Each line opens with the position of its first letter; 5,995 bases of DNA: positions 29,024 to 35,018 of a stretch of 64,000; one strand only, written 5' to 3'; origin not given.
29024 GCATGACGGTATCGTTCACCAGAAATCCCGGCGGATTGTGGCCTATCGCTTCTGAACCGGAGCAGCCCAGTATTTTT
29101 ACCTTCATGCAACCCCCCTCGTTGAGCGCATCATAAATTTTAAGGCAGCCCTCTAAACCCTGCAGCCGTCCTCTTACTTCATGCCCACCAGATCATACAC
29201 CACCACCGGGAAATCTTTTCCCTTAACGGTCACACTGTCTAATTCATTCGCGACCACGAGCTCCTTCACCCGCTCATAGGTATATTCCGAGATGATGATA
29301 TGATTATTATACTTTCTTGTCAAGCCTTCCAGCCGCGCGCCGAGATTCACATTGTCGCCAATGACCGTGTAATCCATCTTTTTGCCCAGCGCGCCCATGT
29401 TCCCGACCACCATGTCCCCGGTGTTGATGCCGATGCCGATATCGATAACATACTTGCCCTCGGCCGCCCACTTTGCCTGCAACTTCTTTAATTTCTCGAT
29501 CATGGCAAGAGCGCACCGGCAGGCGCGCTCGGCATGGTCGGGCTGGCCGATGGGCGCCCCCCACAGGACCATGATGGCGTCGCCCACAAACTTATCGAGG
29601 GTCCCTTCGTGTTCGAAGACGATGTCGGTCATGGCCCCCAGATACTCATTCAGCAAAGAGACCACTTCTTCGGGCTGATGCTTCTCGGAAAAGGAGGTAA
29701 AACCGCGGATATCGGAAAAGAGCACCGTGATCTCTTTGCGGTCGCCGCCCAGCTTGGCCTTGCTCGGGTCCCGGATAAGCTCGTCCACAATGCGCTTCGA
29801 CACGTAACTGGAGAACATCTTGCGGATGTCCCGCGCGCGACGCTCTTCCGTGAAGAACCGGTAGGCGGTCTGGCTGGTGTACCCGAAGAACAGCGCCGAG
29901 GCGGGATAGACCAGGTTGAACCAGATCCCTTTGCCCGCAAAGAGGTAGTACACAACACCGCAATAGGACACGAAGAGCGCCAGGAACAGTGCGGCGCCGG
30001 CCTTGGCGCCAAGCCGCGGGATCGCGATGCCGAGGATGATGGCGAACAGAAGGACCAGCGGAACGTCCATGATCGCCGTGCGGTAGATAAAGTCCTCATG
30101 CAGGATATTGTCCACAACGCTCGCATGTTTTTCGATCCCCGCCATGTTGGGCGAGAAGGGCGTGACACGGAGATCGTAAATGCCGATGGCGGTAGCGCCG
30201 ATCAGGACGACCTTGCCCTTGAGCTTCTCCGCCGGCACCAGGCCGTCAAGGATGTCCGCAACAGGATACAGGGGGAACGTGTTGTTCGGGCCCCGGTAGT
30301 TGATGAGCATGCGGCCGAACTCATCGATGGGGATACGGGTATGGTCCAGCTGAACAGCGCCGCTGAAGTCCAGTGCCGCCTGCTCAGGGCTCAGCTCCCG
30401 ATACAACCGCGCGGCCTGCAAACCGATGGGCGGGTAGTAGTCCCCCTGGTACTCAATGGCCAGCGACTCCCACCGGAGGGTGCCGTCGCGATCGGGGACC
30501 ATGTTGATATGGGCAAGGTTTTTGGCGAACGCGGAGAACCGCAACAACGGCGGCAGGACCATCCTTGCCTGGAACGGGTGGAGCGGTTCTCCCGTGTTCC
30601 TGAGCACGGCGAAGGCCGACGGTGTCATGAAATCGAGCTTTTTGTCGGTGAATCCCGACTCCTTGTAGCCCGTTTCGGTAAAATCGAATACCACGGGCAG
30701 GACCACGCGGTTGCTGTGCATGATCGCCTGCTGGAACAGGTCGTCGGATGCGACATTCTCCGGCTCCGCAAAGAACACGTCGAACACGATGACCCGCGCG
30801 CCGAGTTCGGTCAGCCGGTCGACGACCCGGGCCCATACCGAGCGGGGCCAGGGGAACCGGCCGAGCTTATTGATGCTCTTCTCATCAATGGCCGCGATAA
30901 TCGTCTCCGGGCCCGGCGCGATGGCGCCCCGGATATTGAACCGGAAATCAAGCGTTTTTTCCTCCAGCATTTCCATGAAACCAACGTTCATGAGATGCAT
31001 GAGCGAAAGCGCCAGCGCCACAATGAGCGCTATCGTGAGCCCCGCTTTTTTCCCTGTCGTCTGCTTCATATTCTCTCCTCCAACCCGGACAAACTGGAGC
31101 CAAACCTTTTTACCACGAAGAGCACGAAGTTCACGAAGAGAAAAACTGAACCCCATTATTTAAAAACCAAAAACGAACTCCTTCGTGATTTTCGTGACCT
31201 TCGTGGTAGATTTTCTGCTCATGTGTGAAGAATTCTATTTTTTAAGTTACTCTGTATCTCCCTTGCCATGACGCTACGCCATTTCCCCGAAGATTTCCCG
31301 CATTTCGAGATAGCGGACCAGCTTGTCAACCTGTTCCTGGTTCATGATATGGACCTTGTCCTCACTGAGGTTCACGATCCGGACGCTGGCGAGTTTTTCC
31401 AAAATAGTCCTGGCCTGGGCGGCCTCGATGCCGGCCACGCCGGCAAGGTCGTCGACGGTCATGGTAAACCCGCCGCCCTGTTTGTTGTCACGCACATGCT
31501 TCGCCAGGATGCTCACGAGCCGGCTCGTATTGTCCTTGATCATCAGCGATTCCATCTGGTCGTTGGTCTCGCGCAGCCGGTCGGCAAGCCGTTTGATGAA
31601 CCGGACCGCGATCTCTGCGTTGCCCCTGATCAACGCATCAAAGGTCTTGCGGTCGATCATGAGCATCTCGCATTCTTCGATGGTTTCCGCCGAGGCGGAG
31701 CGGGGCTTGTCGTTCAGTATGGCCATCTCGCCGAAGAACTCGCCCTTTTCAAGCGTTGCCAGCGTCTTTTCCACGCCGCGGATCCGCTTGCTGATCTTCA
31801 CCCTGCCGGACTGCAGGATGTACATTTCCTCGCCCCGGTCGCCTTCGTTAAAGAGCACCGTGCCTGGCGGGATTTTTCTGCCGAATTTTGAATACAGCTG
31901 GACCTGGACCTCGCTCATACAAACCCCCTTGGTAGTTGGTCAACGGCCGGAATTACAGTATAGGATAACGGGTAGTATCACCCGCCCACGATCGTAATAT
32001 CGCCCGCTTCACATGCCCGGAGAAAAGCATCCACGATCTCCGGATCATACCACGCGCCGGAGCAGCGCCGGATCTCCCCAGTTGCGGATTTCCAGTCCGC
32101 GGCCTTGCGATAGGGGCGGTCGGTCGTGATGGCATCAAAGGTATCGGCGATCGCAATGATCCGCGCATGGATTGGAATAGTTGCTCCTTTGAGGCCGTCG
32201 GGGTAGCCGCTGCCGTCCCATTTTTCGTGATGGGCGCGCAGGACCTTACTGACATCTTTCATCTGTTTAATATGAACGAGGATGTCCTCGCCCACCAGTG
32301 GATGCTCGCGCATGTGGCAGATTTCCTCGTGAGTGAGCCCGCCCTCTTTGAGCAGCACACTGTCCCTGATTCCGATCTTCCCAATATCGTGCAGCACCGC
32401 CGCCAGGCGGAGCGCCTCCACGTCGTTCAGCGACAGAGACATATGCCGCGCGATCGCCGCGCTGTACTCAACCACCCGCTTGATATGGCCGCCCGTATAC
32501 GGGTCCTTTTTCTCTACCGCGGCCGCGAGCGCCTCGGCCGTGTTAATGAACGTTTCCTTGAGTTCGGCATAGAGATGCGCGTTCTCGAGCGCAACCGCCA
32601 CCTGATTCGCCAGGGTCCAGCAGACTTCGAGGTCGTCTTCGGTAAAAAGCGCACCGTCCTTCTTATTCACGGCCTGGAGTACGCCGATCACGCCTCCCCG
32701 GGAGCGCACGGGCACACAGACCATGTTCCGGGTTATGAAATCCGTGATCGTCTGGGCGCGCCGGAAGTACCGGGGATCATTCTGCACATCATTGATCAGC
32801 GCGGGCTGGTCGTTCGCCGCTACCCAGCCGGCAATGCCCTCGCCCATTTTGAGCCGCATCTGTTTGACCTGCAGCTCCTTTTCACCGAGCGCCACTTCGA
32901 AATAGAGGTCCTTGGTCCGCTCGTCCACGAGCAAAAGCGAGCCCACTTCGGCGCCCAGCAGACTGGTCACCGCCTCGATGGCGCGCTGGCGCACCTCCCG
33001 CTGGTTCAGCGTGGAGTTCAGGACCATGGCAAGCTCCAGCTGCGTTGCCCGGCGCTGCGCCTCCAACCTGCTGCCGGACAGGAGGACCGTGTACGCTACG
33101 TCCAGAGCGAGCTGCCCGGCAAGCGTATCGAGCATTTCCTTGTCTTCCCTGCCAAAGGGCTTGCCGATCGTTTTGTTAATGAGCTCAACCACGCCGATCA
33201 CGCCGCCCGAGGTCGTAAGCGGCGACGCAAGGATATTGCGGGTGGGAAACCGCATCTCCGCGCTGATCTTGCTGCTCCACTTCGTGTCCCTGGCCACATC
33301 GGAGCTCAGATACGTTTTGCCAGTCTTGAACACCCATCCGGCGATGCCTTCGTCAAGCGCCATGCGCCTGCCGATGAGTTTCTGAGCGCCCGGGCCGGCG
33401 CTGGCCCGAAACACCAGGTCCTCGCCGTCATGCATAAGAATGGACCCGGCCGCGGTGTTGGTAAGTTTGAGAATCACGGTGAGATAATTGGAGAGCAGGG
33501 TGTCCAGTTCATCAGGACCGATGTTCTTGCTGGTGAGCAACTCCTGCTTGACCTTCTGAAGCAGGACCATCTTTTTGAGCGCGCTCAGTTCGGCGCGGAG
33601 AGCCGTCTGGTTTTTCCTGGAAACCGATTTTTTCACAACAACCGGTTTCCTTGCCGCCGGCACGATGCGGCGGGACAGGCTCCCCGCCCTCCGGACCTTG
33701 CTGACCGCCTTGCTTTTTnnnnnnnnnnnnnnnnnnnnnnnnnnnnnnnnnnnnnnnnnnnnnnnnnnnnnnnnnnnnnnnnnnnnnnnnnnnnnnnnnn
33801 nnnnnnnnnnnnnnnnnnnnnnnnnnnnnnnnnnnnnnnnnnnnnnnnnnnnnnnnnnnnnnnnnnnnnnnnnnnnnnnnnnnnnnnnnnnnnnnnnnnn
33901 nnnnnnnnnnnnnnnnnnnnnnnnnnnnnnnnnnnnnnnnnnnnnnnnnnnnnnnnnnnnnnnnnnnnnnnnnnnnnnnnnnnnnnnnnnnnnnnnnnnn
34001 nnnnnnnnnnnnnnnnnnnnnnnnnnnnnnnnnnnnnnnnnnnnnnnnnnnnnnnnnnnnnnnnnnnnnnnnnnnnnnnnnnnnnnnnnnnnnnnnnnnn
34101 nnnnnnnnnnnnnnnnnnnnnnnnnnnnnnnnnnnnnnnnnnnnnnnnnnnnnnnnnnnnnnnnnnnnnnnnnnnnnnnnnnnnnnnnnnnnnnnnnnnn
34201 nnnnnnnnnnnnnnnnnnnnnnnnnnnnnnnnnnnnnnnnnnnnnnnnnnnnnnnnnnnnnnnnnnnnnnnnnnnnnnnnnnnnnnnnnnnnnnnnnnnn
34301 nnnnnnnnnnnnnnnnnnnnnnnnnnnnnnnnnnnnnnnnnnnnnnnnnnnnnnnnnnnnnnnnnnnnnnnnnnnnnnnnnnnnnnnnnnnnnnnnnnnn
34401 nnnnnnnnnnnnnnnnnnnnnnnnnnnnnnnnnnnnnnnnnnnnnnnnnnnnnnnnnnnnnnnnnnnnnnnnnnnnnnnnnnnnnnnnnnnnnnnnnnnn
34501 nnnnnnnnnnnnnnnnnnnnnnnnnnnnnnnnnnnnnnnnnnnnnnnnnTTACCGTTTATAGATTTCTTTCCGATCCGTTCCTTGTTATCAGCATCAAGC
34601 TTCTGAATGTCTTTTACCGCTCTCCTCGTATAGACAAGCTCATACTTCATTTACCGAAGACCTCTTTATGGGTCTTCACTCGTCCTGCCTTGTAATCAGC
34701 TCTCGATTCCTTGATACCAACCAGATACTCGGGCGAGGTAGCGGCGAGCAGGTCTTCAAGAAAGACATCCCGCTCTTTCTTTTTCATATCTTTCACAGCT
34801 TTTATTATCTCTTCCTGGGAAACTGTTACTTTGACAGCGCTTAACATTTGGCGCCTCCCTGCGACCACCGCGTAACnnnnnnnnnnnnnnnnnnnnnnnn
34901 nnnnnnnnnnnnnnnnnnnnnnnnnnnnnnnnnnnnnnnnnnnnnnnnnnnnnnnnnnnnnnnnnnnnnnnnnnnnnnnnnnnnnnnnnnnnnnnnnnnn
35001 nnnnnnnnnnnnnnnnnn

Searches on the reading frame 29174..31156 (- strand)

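Call 62: search_protein_families(library=pfam, proteins=[window:29174-31156:-], max_evalue=0.00001)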
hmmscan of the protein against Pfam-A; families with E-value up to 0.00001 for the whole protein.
window:29174-31156:- (660 aa): 2 families
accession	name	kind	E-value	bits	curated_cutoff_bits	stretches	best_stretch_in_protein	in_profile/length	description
PF05226.16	CHASE2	-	3e-63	214.2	26.3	1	49-374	3-253/257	CHASE2 domain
PF00211.25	Guanylate_cyc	-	4.9e-28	98.4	21.9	1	474-648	7-174/183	Adenylate and Guanylate cyclase catalytic domain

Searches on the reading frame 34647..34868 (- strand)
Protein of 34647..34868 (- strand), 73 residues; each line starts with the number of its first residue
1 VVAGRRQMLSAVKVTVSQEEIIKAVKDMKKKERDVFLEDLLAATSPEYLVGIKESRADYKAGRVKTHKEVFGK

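Call 8: search_protein_families(library=pfam, proteins=[window:34647-34868:-], max_evalue=0.01)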
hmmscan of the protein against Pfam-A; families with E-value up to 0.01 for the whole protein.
window:34647-34868:- (73 aa): 1 family
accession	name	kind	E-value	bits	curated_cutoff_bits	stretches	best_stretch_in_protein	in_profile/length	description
PF16494.10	Na_Ca_ex_C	-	0.0033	18.3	25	1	12-60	64-112/137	C-terminal extension of sodium/calcium exchanger domain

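Call 42: search_protein_families(library=ncbifam, proteins=[window:34647-34868:-], max_evalue=0.01)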
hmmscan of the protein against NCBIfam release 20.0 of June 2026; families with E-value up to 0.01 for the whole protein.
window:34647-34868:- (73 aa): 0 families

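Call 73: search_protein_families(library=phrogs, proteins=[window:34647-34868:-], max_evalue=0.01)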
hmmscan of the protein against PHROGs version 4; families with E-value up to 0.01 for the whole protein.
window:34647-34868:- (73 aa): 0 families
